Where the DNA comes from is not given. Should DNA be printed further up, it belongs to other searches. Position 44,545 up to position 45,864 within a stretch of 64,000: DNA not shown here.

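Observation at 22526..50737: A 14-bp LacI-type palindrome occurs five times, always intergenic, defining a ~28-kb candidate regulon of unknown substrate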

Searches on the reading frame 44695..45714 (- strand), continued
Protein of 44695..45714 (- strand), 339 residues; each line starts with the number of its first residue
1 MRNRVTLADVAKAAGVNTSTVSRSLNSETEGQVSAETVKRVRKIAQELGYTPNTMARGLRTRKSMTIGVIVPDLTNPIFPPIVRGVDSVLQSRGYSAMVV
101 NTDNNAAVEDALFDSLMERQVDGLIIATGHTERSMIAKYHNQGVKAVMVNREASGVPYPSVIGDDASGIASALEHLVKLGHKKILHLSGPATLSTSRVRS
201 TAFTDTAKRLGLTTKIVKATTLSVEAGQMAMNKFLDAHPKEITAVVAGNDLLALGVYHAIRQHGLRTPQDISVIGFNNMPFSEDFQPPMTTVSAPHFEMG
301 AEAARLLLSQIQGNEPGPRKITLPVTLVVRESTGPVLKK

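Call 67: search_protein_families(library=ncbifam, proteins=[L095:3523-4947:-, L036:2871-4331:-, L020:8697-9872:-, L080:5717-7144:+, L011:9484-10818:+, L017:5193-6884:+, L056:620-1882:-], max_evalue=1e-10)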
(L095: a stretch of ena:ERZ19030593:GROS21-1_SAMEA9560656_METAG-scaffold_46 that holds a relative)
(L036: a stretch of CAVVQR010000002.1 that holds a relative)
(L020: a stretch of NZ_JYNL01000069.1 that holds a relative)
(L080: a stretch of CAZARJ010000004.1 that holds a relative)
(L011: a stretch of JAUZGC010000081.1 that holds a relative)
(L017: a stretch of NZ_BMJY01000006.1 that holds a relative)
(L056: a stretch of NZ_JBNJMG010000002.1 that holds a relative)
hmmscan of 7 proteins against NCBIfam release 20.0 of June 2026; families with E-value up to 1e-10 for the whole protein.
L095:3523-4947:- (474 aa): 41 families (the best 25 are shown)
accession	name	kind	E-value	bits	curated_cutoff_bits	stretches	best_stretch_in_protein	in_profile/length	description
TIGR01780.1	SSADH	subfamily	3.7e-157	523.8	646.35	1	22-468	1-448/448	succinate-semialdehyde dehydrogenase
NF008415.0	PRK11241.1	equivalog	1.9e-145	485.3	828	1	5-473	11-481/482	NADP-dependent succinate-semialdehyde dehydrogenase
NF010000.0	PRK13473.1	subfamily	2.3e-115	386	615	1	5-472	3-472/475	aminobutyraldehyde dehydrogenase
NF045735.1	PaDhStyDPseudo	equivalog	1.5e-111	373.4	850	1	3-470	1-479/483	phenylacetaldehyde dehydrogenase StyD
TIGR01804.1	BADH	equivalog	2.8e-111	372.3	668.6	1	8-468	1-467/467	betaine-aldehyde dehydrogenase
TIGR02299.1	HpaE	equivalog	4.1e-108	362.1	638.35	1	7-472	3-476/488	5-carboxymethyl-2-hydroxymuconate semialdehyde dehydrogenase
NF006915.0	PRK09406.1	equivalog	1.1e-106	357.5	730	1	22-469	5-453/457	NADP-dependent succinic semialdehyde dehydrogenase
NF007497.0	PRK10090.1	equivalog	3.5e-106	355.8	500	1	4-470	6-475/480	aldehyde dehydrogenase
NF009725.0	PRK13252.1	equivalog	1.3e-105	353.6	593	1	4-473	6-480/488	betaine-aldehyde dehydrogenase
NF006916.0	PRK09407.1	equivalog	1.4e-104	350.6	521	1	16-471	32-491/526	succinic semialdehyde dehydrogenase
NF042993.1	AlphKGSA_gudD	equivalog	1.8e-102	343.6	770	1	7-469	6-477/481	alpha-ketoglutaric semialdehyde dehydrogenase GucD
NF040648.1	lactal_redase_Meth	equivalog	1.9e-102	343.7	650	1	7-471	1-461/463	lactaldehyde dehydrogenase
NF052305.1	DioxValDhHalo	equivalog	2.2e-98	330.3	750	1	4-468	4-477/483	2,5-dioxovalerate dehydrogenase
NF045736.1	PaDhStyDRhodo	equivalog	1.6e-96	323.8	800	1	4-472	2-477/479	phenylacetaldehyde dehydrogenase StyD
NF042989.1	AldDh_AldH_Clos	equivalog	4.4e-96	322.4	800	1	22-469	5-454/458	aldehyde dehydrogenase AldH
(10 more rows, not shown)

L036:2871-4331:- (486 aa): 40 families (the best 25 are shown)
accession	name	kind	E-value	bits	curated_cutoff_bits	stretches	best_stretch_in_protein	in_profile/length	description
TIGR01780.1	SSADH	subfamily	5.4e-172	572.7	646.35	1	33-480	1-448/448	succinate-semialdehyde dehydrogenase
NF008415.0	PRK11241.1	equivalog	5.5e-158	526.6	828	1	19-484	16-480/482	NADP-dependent succinate-semialdehyde dehydrogenase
TIGR02299.1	HpaE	equivalog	3.2e-126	421.8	638.35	1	17-485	4-477/488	5-carboxymethyl-2-hydroxymuconate semialdehyde dehydrogenase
TIGR01804.1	BADH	equivalog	3.2e-126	421.6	668.6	1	25-480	9-467/467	betaine-aldehyde dehydrogenase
NF010000.0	PRK13473.1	subfamily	5.4e-124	414.4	615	1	16-484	5-472/475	aminobutyraldehyde dehydrogenase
NF009725.0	PRK13252.1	equivalog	2.7e-119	398.8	593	1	16-484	9-479/488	betaine-aldehyde dehydrogenase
NF006916.0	PRK09407.1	equivalog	5.5e-119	398.1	521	1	25-484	30-492/526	succinic semialdehyde dehydrogenase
NF006915.0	PRK09406.1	equivalog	1.4e-114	383.5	730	1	34-482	6-454/457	NADP-dependent succinic semialdehyde dehydrogenase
NF045735.1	PaDhStyDPseudo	equivalog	1.9e-114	383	850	1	15-486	4-483/483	phenylacetaldehyde dehydrogenase StyD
NF007497.0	PRK10090.1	equivalog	2.8e-113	379.2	500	1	19-482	12-475/480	aldehyde dehydrogenase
NF045736.1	PaDhStyDRhodo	equivalog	1.2e-107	360.4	800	1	14-484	3-477/479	phenylacetaldehyde dehydrogenase StyD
NF052305.1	DioxValDhHalo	equivalog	2.5e-106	356.5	750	1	17-482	8-479/483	2,5-dioxovalerate dehydrogenase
NF042993.1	AlphKGSA_gudD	equivalog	6.4e-104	348.4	770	1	20-474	10-470/481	alpha-ketoglutaric semialdehyde dehydrogenase GucD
NF040648.1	lactal_redase_Meth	equivalog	1.1e-102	344.5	650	1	28-484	12-462/463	lactaldehyde dehydrogenase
NF040792.1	glyc_ald_dh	equivalog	3.2e-102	343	760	1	17-484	4-473/488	D-glyceraldehyde dehydrogenase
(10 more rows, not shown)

L020:8697-9872:- (391 aa): 58 families (the best 25 are shown)
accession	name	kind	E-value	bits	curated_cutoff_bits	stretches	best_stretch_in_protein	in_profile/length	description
NF005855.0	PRK07777.1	equivalog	2.7e-209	695.3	553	1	1-389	5-389/391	pyridoxal phosphate-dependent aminotransferase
NF006488.0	PRK08912.1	equivalog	3e-132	441.2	498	1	7-389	9-385/387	aminotransferase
NF006569.0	PRK09082.1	subfamily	1.3e-119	399.7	420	1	5-386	11-385/386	methionine aminotransferase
NF009079.0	PRK12414.1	subfamily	1.9e-88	297.1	481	1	9-386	14-383/384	methionine aminotransferase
NF041364.1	GntC_guanitoxin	equivalog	8.9e-85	284.7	415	1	27-386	1-355/356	guanitoxin biosynthesis PLP-dependent (S)-gamma-hydroxy-L-arginine cyclodehydratase GntC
NF006756.0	PRK09276.1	subfamily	2.4e-65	221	507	1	3-387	8-385/387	LL-diaminopimelate aminotransferase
TIGR03540.1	DapC_direct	equivalog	3.4e-63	213.9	593.25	1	3-385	6-381/383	LL-diaminopimelate aminotransferase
NF041091.1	asp_aminotase_Arch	equivalog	5.3e-63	213.1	550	1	26-386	29-373/376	aspartate aminotransferase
NF005816.0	PRK07682.1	equivalog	9.3e-63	212.1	620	1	2-385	9-380/390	aminotransferase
NF004770.0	PRK06108.1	subfamily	1.5e-62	211.7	422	1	22-387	34-391/396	pyridoxal phosphate-dependent aminotransferase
NF005817.0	PRK07683.1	equivalog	6e-62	209.5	575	1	6-386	12-379/387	aminotransferase A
NF005588.0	PRK07309.1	equivalog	2.1e-60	204.6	576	1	25-386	31-384/391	pyridoxal phosphate-dependent aminotransferase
NF005977.0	PRK08068.1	subfamily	1.3e-57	195.8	494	1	23-388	31-387/391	transaminase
NF004975.0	PRK06348.1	equivalog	1.5e-54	185.5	549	1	9-387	13-382/384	pyridoxal phosphate-dependent aminotransferase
NF004611.0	PRK05942.1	equivalog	2.4e-54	184.8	628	1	3-386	12-388/394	aspartate aminotransferase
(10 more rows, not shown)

L080:5717-7144:+ (475 aa): 27 families (the best 25 are shown)
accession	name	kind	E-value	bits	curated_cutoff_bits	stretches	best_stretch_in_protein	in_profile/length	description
NF005557.0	PRK07228.1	equivalog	2.1e-67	227.8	522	1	8-457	2-442/445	5'-deoxyadenosine deaminase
NF006055.0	PRK08203.1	equivalog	2.1e-65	221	532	2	208-454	215-452/455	8-oxoguanine deaminase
NF006056.0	PRK08204.1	subfamily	1.2e-64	218.7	391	1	6-447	2-438/449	hypothetical protein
NF004701.0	PRK06038.1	equivalog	3.2e-64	217.2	609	1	7-457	4-431/432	N-ethylammeline chlorohydrolase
NF006549.0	PRK09045.1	equivalog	4.4e-59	200.3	540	1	8-440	9-430/444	TRZ/ATZ family hydrolase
NF006252.0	PRK08393.1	equivalog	1.7e-52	178.9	617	1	9-437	3-411/424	N-ethylammeline chlorohydrolase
NF009059.0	PRK12393.1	equivalog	2.3e-49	168.3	543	2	155-455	170-458/460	amidohydrolase family protein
NF004801.0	PRK06151.1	subfamily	9e-41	140.2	416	1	169-438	187-451/491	chlorohydrolase family protein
NF005540.0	PRK07203.1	equivalog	2.4e-40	138.5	444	1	9-456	2-442/444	putative aminohydrolase SsnA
NF004995.0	PRK06380.1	subfamily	2.3e-38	132.3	567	1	9-438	3-412/418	metal-dependent hydrolase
NF012037.0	PRK15493.1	equivalog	3.3e-38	131.6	779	1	15-434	9-418/435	bifunctional S-methyl-5'-thioadenosine deaminase/S-adenosylhomocysteine deaminase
TIGR03314.1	Se_ssnA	subfamily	1.3e-37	129.7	455.5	1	10-453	2-438/441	putative selenium metabolism protein SsnA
NF006681.0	PRK09229.1-2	equivalog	2.8e-34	118.6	362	1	247-436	248-436/451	formimidoylglutamate deiminase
TIGR02967.1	guan_deamin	equivalog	8.1e-34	117.3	375.4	1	27-392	5-363/401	guanine deaminase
NF005211.0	PRK06687.1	equivalog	2e-33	115.8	703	1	16-429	9-413/419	TRZ/ATZ family protein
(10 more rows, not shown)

L011:9484-10818:+ (444 aa): 24 families
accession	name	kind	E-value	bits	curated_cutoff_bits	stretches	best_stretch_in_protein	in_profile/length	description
NF006056.0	PRK08204.1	subfamily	1.9e-163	544.4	391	1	2-434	2-442/449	hypothetical protein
NF005557.0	PRK07228.1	equivalog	7.1e-49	166.7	522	1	6-428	4-433/445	5'-deoxyadenosine deaminase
NF006055.0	PRK08203.1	equivalog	2.2e-42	145.1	532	1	5-428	7-446/455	8-oxoguanine deaminase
NF006549.0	PRK09045.1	equivalog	3.1e-40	138.1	540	1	5-427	10-434/444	TRZ/ATZ family hydrolase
NF004701.0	PRK06038.1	equivalog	3.6e-40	138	609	1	4-427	5-421/432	N-ethylammeline chlorohydrolase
NF009059.0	PRK12393.1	equivalog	9.3e-39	133.4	543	1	25-427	29-450/460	amidohydrolase family protein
NF006252.0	PRK08393.1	equivalog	2.1e-30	106.1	617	1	6-424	4-415/424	N-ethylammeline chlorohydrolase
NF004995.0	PRK06380.1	subfamily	4e-27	95.2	567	2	5-126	3-121/418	metal-dependent hydrolase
TIGR03314.1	Se_ssnA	subfamily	1.3e-25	90.1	455.5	1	6-426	2-431/441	putative selenium metabolism protein SsnA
NF006679.0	PRK09228.1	subfamily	5e-25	88.1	351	1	231-409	257-431/433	guanine deaminase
TIGR02967.1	guan_deamin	equivalog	6e-25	88.1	375.4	1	230-404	231-401/401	guanine deaminase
NF005540.0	PRK07203.1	equivalog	6.5e-25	87.7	444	1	6-427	3-433/444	putative aminohydrolase SsnA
NF006681.0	PRK09229.1-2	equivalog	2.4e-24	85.9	362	1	230-412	257-429/451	formimidoylglutamate deiminase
NF004801.0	PRK06151.1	subfamily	1.1e-22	80.6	416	1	202-432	228-462/491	chlorohydrolase family protein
NF005211.0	PRK06687.1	equivalog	2.9e-20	72.4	703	1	25-414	22-415/419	TRZ/ATZ family protein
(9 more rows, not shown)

L017:5193-6884:+ (563 aa): 0 families

L056:620-1882:- (420 aa): 11 families
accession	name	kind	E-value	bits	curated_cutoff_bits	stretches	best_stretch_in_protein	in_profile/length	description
TIGR01349.1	PDHac_trf_mito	equivalog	2e-111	373.2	445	1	5-419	2-436/437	pyruvate dehydrogenase complex dihydrolipoamide acetyltransferase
NF004309.0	PRK05704.1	equivalog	5.8e-68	230.1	449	1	6-419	6-405/408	2-oxoglutarate dehydrogenase complex dihydrolipoyllysine-residue succinyltransferase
TIGR01347.1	sucB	equivalog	1.1e-64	219.2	378.65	1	6-419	4-401/404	dihydrolipoyllysine-residue succinyltransferase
NF008814.0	PRK11854.1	equivalog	6e-64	216.6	722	1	6-414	211-631/637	pyruvate dehydrogenase complex dihydrolipoyllysine-residue acetyltransferase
TIGR02927.1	SucB_Actino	equivalog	8.8e-52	176.7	423.45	1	6-414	130-570/579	2-oxoglutarate dehydrogenase, E2 component, dihydrolipoamide succinyltransferase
NF011416.0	PRK14843.1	equivalog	2.5e-51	174.6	429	1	131-419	49-346/347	dihydrolipoamide acetyltransferase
TIGR01348.1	PDHac_trf_long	equivalog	2.9e-51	174.7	552.1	1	6-419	159-586/587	dihydrolipoyllysine-residue acetyltransferase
NF008815.0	PRK11857.1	equivalog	1.9e-42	145.8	378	1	130-415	3-302/308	dihydrolipoamide acetyltransferase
NF011457.0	PRK14875.1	equivalog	3.3e-16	59.2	307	1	4-173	5-130/372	acetoin dehydrogenase dihydrolipoyllysine-residue acetyltransferase subunit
NF008907.0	PRK12270.1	equivalog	2.7e-14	51.9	878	1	200-413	127-362/1241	multifunctional oxoglutarate decarboxylase/oxoglutarate dehydrogenase thiamine pyrophosphate-binding subunit/dihydrolipoyllysine-residue suc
NF008854.0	PRK11892.1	equivalog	2.9e-12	46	454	1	2-88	2-89/464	pyruvate dehydrogenase complex E1 component subunit beta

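Call 75: search_dna_similar(query=window:44695-45714:-, collection=plasmids, mode=protein, max_evalue=1e-60, max_rows=25)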
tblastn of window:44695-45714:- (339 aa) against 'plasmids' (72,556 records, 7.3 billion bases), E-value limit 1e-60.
Records with a match: 23; places in all: 23; records where one place covers at least 80% of the query: 23.
Best place of each record, by identity: <60% 23.
By first word of the organism name: Rhizobium 7; Ensifer 5; Sinorhizobium 4; Cupriavidus 2; Streptomyces 1; Pararhizobium 1; Skermanella 1; Shinella 1; Bosea 1.
By predicted mobility (MOB-suite, as given by PLSDB): non-mobilizable 16; conjugative 5; mobilizable 2.
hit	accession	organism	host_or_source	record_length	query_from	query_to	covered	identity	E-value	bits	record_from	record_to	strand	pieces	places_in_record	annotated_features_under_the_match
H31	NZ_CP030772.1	Streptomyces sp. YIM 121038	pure culture,soil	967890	5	335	98%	46.7%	7e-88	295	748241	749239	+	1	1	LacI family DNA-binding transcriptional regulator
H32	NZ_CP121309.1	Ensifer adhaerens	bacterial colony,soil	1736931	2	336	99%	43.3%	1e-78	268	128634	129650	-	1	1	none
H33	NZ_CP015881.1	Ensifer adhaerens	silty clay loam soil (pH 6.1)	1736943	2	336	99%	43.3%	1e-78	268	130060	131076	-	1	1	none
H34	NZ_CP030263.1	Ensifer adhaerens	Zea mays,whole organism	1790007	2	336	99%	43.3%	1e-78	268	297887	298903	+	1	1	none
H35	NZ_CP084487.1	Ensifer adhaerens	cellculture,soil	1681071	2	336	99%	43.0%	5e-78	266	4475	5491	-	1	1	none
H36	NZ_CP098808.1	Ensifer adhaerens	whole organism,soil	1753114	2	336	99%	43.0%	5e-78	266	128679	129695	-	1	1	none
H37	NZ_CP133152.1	Sinorhizobium chiapasense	Acaciella angustissima,cell culture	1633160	1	337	99%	42.6%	1e-75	259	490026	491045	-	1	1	none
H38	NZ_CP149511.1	Pararhizobium sp. A13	Aeschynomene indica,cell ...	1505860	2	336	99%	42.7%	3e-74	256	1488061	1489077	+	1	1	none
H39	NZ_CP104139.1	Rhizobium sp. WSM1274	Vicia sp.,cell culture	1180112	1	333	98%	42.7%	6e-74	255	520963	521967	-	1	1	record has no annotation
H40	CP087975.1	Rhizobium sp. RCAM05350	cell culture,fouling of walls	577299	3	336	99%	42.5%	3e-75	258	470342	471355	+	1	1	LacI family transcriptional regulator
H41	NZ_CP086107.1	Skermanella mucosa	single cell,crude oil contaminated ...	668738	6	335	97%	42.6%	6e-79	269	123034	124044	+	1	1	LacI family DNA-binding transcriptional regulator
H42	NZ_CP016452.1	Sinorhizobium sp. RAC02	Microbial isolate,Algal phycosphere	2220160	1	335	99%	41.8%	2e-73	254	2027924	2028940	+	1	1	none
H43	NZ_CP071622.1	Rhizobium bangladeshense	lentil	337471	2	336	99%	41.7%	2e-74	256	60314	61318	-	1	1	LacI family DNA-binding transcriptional regulator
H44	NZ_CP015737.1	Shinella sp. HZN7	-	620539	2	335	99%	41.6%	6e-74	255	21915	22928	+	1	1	LacI family DNA-binding transcriptional regulator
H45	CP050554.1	Rhizobium leguminosarum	Vicia sativa,cell culture,root nodule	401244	1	333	98%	41.4%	8e-71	246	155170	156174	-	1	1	LacI family transcriptional regulator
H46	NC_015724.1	Cupriavidus necator N-1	soil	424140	6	333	97%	42.0%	1e-71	248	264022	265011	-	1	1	LacI family DNA-binding transcriptional regulator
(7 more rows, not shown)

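Call 76: get_annotated_region(hit=H44, flank=10000)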
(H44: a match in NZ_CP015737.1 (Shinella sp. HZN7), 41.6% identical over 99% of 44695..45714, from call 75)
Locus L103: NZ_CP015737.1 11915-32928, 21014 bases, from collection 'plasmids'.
description: Shinella sp. HZN7 plasmid pShin-01, complete sequence
organism: Shinella sp. HZN7 (NCBI taxid 879274)
taxonomy: Bacteria; Pseudomonadota; Alphaproteobacteria; Hyphomicrobiales; Rhizobiaceae; Shinella; Shinella sp. HZN7
host: -; source: -; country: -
typing (MOB-suite, as given by PLSDB): non-mobilizable
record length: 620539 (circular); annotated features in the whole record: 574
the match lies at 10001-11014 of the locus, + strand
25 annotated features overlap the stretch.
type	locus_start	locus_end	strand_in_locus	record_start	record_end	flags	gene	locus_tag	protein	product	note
CDS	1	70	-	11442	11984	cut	-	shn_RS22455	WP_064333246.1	gamma carbonic anhydrase family protein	-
CDS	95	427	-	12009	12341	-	-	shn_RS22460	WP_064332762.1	cupin domain-containing protein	-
CDS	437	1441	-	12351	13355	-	-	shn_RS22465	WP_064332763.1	zinc-binding alcohol dehydrogenase family protein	-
CDS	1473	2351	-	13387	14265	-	-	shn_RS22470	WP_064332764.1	3-keto-5-aminohexanoate cleavage protein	-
CDS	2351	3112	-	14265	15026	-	-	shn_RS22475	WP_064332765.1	SDR family oxidoreductase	-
CDS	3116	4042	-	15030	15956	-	-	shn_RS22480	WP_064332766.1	dioxygenase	GO:0009712 - catechol-containing compound metabolic process [Evidence IEA]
CDS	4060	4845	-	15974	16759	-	-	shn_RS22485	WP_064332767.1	glutathione S-transferase family protein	GO:0006749 - glutathione metabolic process [Evidence IEA]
CDS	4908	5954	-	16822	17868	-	-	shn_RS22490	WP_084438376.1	branched-chain amino acid ABC transporter permease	GO:0015803 - branched-chain amino acid transport [Evidence IEA]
CDS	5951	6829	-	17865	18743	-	-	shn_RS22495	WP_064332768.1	branched-chain amino acid ABC transporter permease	GO:0015803 - branched-chain amino acid transport [Evidence IEA]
CDS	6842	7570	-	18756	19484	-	-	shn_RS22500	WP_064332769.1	ABC transporter ATP-binding protein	-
CDS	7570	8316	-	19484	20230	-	-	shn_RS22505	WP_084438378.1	ABC transporter ATP-binding protein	-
CDS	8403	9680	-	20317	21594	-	-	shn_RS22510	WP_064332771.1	amino acid ABC transporter substrate-binding protein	-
CDS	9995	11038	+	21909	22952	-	-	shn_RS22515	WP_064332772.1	LacI family DNA-binding transcriptional regulator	GO:0006351 - DNA-templated transcription [Evidence IEA]; GO:0045892 - negative regulation of DNA-templated ...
CDS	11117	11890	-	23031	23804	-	-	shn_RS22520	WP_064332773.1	SDR family oxidoreductase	-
CDS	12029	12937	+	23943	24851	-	-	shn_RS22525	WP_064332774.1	LysR family transcriptional regulator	-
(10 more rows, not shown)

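Call 91: get_annotated_region(hit=H45, flank=10000)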
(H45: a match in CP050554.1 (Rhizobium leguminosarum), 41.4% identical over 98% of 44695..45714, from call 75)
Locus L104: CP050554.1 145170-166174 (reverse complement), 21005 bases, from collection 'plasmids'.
description: Rhizobium leguminosarum bv. viciae strain RCAM0626 plasmid p_4, complete sequence
organism: Rhizobium leguminosarum (NCBI taxid 387)
taxonomy: Bacteria; Pseudomonadota; Alphaproteobacteria; Hyphomicrobiales; Rhizobiaceae; Rhizobium; Rhizobium leguminosarum
host: -; source: Vicia sativa,cell culture,root nodule; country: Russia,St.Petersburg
typing (MOB-suite, as given by PLSDB): conjugative; relaxase MOBQ; mating-pair formation MPF_T
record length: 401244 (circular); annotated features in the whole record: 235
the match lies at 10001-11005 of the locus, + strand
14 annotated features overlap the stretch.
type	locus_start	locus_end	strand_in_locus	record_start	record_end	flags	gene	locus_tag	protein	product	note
CDS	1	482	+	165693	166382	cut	-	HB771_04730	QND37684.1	type 1 glutamine amidotransferase domain-containing protein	-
CDS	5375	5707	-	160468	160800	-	-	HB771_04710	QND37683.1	cupin domain-containing protein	-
CDS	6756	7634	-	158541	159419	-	-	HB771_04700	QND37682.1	3-keto-5-aminohexanoate cleavage protein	-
CDS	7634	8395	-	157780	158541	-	-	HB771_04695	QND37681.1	SDR family oxidoreductase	-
CDS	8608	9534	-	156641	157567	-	-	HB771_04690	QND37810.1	catechol 1,2-dioxygenase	-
CDS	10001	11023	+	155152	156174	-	-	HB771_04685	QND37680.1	LacI family transcriptional regulator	-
CDS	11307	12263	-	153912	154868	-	-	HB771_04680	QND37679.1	alpha/beta hydrolase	-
CDS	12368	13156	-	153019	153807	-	-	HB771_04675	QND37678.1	ABC transporter substrate-binding protein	-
CDS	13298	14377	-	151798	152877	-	-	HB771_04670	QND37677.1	ABC transporter permease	-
CDS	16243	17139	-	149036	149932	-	-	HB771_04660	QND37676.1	beta-lactamase family protein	-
CDS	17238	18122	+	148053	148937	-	-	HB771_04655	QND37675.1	LysR family transcriptional regulator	-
CDS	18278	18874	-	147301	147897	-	-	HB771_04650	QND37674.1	HAMP domain-containing histidine kinase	-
CDS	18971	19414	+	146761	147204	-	-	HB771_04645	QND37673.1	DUF3313 domain-containing protein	-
CDS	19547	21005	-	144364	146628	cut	-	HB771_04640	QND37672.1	glycoside hydrolase family 95 protein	-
